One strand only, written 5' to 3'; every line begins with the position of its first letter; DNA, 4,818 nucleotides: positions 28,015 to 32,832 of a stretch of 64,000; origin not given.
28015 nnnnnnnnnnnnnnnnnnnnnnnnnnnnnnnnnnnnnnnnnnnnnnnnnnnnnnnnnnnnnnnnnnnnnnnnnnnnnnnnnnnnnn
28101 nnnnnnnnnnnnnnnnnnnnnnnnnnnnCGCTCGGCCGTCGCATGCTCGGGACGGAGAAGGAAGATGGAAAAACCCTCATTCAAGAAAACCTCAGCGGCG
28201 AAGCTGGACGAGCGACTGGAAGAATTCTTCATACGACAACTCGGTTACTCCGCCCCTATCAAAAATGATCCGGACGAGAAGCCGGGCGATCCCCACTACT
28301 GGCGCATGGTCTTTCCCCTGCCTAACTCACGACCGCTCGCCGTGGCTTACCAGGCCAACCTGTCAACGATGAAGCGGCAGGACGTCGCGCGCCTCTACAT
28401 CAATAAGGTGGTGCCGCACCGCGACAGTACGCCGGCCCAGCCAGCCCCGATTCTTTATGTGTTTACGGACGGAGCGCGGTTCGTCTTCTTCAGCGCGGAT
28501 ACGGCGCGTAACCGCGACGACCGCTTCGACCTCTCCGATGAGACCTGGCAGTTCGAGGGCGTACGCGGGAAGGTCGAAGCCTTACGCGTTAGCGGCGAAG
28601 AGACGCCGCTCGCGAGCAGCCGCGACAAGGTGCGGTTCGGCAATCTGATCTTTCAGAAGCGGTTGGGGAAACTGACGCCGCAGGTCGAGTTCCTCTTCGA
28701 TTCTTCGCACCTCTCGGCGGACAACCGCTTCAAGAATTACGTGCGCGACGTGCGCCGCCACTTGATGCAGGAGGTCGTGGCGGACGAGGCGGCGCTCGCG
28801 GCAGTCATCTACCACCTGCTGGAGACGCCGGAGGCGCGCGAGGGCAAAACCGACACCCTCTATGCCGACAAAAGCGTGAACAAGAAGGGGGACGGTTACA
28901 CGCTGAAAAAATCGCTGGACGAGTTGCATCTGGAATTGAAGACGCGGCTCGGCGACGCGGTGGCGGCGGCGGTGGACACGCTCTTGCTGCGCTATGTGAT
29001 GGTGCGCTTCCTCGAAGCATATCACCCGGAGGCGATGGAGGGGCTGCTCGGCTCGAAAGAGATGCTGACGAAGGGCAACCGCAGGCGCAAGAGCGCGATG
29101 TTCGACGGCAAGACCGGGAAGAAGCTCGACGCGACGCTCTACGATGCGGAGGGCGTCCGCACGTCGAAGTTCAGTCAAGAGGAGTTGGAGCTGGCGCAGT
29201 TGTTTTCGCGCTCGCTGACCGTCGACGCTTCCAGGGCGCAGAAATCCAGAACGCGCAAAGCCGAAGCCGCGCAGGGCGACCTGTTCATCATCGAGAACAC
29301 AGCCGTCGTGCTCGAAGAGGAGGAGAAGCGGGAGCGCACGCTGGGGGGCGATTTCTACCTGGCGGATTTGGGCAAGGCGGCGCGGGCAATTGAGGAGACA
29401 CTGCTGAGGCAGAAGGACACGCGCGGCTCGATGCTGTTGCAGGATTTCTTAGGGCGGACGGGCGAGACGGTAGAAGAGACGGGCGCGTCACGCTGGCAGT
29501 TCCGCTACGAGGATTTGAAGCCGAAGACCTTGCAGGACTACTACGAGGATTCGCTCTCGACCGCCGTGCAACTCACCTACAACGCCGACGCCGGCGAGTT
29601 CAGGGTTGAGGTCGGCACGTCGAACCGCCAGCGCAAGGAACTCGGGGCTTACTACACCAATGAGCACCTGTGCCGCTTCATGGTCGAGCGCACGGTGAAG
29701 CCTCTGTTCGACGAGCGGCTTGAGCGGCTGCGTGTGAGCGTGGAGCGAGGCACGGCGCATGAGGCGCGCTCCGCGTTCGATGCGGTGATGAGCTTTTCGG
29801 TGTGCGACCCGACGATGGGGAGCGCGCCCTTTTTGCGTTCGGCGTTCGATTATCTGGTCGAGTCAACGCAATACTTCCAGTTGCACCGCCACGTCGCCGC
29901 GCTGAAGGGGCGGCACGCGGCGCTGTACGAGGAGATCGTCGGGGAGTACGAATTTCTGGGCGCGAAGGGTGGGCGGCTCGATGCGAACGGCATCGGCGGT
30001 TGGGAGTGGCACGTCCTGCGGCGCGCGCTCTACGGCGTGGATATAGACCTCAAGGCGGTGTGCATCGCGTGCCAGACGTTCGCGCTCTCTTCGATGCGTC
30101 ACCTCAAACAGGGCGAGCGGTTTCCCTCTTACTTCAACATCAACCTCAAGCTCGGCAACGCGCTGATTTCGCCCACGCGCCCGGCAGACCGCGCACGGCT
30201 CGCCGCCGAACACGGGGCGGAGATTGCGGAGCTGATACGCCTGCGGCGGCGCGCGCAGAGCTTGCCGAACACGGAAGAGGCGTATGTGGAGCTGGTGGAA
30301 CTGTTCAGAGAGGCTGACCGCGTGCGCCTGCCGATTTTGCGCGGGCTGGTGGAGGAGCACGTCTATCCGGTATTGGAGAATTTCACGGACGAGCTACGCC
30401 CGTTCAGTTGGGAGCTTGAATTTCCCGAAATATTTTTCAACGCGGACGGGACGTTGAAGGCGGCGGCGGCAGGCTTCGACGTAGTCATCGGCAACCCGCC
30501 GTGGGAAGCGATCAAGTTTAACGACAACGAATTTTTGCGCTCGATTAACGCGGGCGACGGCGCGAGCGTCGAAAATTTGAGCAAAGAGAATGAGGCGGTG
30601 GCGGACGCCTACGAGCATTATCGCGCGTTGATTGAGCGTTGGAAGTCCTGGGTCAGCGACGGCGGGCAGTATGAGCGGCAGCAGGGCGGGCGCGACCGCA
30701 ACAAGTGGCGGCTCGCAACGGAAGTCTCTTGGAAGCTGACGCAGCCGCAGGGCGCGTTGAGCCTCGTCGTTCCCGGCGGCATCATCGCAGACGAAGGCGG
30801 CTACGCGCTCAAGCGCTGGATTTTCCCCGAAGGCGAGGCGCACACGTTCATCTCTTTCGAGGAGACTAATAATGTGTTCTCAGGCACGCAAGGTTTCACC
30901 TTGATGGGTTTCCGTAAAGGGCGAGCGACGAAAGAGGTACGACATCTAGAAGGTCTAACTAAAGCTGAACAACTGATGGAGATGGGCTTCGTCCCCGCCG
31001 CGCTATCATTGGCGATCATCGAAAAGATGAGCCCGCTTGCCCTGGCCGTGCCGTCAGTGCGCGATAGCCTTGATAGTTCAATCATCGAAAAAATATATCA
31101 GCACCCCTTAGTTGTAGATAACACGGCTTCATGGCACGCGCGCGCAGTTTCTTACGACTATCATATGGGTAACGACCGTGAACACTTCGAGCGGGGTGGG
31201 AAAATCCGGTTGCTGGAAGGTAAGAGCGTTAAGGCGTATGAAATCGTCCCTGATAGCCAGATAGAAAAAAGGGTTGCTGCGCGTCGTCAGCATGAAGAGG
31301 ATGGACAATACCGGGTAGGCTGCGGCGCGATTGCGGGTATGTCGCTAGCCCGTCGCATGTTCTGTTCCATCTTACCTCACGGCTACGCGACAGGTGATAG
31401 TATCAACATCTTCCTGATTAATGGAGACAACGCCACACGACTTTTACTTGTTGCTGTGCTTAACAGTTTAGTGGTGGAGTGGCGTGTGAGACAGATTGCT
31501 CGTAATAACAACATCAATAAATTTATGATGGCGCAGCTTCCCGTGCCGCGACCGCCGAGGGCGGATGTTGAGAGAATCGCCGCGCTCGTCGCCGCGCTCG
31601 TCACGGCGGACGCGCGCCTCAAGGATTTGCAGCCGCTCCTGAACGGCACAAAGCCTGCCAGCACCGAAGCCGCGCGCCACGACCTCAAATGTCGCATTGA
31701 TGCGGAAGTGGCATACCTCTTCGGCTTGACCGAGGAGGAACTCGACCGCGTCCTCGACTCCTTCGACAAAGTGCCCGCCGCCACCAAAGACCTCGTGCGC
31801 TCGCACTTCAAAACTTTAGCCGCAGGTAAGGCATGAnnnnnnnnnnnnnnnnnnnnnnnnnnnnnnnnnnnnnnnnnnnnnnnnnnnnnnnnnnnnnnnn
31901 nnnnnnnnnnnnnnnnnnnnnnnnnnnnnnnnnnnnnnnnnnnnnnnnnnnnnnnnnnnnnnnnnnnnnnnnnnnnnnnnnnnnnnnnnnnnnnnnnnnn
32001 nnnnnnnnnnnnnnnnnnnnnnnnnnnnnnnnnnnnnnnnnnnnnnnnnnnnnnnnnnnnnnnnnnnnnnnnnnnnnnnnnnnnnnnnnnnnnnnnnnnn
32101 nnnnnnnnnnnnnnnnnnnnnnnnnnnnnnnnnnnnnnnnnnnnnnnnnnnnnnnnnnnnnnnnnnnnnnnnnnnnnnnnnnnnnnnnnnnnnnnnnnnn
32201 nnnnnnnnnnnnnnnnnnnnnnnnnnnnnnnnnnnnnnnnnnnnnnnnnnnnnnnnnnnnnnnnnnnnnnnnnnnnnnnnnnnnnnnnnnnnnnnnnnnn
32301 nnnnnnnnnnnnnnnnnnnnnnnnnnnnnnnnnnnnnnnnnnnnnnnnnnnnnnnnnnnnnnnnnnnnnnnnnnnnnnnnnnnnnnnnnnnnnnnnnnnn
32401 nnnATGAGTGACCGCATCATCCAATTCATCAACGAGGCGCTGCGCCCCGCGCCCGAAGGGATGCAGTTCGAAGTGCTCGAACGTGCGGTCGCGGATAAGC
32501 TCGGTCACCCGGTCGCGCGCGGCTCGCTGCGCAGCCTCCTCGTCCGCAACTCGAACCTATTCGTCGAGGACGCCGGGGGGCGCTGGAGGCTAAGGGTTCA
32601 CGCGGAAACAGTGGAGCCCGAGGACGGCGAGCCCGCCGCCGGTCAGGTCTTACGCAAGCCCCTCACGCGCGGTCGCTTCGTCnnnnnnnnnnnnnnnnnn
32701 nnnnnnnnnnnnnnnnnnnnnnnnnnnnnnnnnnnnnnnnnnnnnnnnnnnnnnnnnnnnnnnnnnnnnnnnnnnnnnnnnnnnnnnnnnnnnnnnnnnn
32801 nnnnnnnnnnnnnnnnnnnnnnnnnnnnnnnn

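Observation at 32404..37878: Single 1824-aa polypeptide combining DEDDh exonuclease, Fe-S-less DinG helicase and RecQ helicase: a potential bipolar dual-motor nuclease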

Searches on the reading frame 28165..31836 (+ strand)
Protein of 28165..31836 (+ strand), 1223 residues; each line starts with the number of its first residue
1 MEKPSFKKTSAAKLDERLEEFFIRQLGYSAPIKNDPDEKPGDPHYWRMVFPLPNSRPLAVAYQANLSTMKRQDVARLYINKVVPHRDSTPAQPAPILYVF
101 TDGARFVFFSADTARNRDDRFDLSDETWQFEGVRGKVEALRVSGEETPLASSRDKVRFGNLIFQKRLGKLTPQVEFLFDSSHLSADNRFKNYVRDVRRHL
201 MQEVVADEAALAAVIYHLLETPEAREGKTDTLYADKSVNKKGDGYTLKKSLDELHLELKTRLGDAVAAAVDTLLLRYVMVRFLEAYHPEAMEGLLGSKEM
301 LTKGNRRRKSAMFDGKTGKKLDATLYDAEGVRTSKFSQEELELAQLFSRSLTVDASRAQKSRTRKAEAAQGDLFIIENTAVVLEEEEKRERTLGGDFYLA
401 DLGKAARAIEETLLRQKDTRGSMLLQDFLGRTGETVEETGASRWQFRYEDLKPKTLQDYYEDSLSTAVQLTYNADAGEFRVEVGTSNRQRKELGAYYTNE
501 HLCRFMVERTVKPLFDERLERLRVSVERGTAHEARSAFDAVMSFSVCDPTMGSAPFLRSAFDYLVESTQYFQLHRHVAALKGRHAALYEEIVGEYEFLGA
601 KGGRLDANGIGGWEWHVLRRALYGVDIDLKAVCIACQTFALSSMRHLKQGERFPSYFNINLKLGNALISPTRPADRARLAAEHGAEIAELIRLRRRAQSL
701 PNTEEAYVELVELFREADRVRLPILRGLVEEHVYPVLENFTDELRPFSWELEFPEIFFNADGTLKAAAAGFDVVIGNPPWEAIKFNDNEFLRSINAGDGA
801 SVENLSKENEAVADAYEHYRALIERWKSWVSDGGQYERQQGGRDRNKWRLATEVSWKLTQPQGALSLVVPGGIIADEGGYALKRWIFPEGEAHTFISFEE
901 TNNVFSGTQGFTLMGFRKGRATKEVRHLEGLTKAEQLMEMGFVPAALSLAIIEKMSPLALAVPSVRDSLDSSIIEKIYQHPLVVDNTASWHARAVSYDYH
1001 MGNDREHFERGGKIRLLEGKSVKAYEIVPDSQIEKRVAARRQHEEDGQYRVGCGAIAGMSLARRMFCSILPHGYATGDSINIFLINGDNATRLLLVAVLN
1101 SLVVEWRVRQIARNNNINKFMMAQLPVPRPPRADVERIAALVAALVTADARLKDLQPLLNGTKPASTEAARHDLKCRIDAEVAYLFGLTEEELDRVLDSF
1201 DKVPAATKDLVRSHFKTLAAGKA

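Call 6: search_protein_families(library=padloc, proteins=[window:28165-31836:+], max_evalue=0.01)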
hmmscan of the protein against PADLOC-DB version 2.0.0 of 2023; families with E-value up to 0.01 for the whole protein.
window:28165-31836:+ (1223 aa): 24 families
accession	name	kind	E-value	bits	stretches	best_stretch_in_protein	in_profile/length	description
PDLC03622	REase_MTase_IIG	-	3e-24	82.5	3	489-669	458-643/1524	Type IIG restriction enzyme-methyltransferase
PDLC03613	REase_MTase_IIG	-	9.3e-23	77.8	1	734-1026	718-1012/1250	Type IIG restriction enzyme-methyltransferase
PDLC03365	MTase_II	-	1.2e-20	71.9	1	769-1215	150-566/578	Type II methyltransferase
PDLC02643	DrmMI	-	8.3e-19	65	2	687-781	793-879/1347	DrmMI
PDLC03237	MTase_II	-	2.6e-17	60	1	770-1150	221-596/1036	Type II methyltransferase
PDLC03620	REase_MTase_IIG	-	6.3e-16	55.2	3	476-679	543-735/1378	Type IIG restriction enzyme-methyltransferase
PDLC02638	DrmMI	-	1.4e-15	54.5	2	487-685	548-733/935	DrmMI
PDLC03612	REase_MTase_IIG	-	9.3e-13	45.2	1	745-781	786-817/1247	Type IIG restriction enzyme-methyltransferase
PDLC02644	DrmMI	-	7.9e-09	32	2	475-669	50-228/988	DrmMI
PDLC03609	REase_MTase_IIG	-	1.6e-08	30.8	1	487-670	366-534/1066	Type IIG restriction enzyme-methyltransferase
PDLC03604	REase_MTase_IIG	-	1.4e-07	28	1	744-785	517-549/1011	Type IIG restriction enzyme-methyltransferase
PDLC03614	REase_MTase_IIG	-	5.4e-07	25.6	1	737-796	923-974/1584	Type IIG restriction enzyme-methyltransferase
PDLC03618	REase_MTase_IIG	-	4e-06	22.4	1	485-670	541-713/1429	Type IIG restriction enzyme-methyltransferase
PDLC03338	MTase_II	-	0.00017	18.4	0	760-787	235-262/604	Type II methyltransferase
PDLC03630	REase_MTase_IIG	-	0.0003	16.7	0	1092-1197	993-1092/1100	Type IIG restriction enzyme-methyltransferase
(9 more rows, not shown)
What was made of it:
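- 28165..31836 (+): 1223-aa N6-adenine DNA methyltransferase of the Eco57I/PglX/DrmMI type. PADLOC type IIG enzyme-methyltransferase and DrmMI models (call 6).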

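Call 7: search_protein_families(library=pfam, proteins=[window:28165-31836:+], max_evalue=0.01)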
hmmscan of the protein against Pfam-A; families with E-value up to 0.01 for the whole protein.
window:28165-31836:+ (1223 aa): 1 family
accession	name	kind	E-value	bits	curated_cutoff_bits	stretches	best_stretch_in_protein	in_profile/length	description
PF07669.17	Eco57I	-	2.3e-14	54.3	25.3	1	622-905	3-171/171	Eco57I restriction-modification methylase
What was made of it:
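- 28165..31836 (+): Pfam Eco57I 2.3e-14 (call 7).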

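Call 19: search_protein_families(library=ncbifam, proteins=[window:28165-31836:+], max_evalue=0.01)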
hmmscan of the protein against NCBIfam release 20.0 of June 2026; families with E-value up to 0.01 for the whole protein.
window:28165-31836:+ (1223 aa): 3 families
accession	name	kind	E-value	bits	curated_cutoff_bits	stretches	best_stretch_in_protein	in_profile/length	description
TIGR02987.1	met_A_Alw26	exception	2.2e-34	119.1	353.5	1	766-1214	108-519/523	Alw26I/Eco31I/Esp3I family type II restriction adenine-specific DNA-methyltransferase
NF033455.1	BREX_6_MTaseX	exception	9.1e-05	20.1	900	0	526-648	311-405/1319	BREX-6 system adenine-specific DNA-methyltransferase PglX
NF033452.1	BREX_1_MTaseX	exception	0.00022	19.2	500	0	541-653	312-386/1210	BREX-1 system adenine-specific DNA-methyltransferase PglX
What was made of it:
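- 28165..31836 (+): NCBIfam met_A_Alw26 2e-34, below its cut-off (call 19).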

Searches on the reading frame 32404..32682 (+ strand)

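Call 48: search_protein_families(library=pfam, proteins=[window:32404-32682:+], max_evalue=5)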
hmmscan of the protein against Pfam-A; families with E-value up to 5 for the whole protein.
window:32404-32682:+ (93 aa): 1 family
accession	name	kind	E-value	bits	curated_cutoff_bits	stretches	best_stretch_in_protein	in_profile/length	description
PF00725.27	3HCDH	-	0.18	12.8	22.1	1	6-38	9-42/97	3-hydroxyacyl-CoA dehydrogenase, C-terminal domain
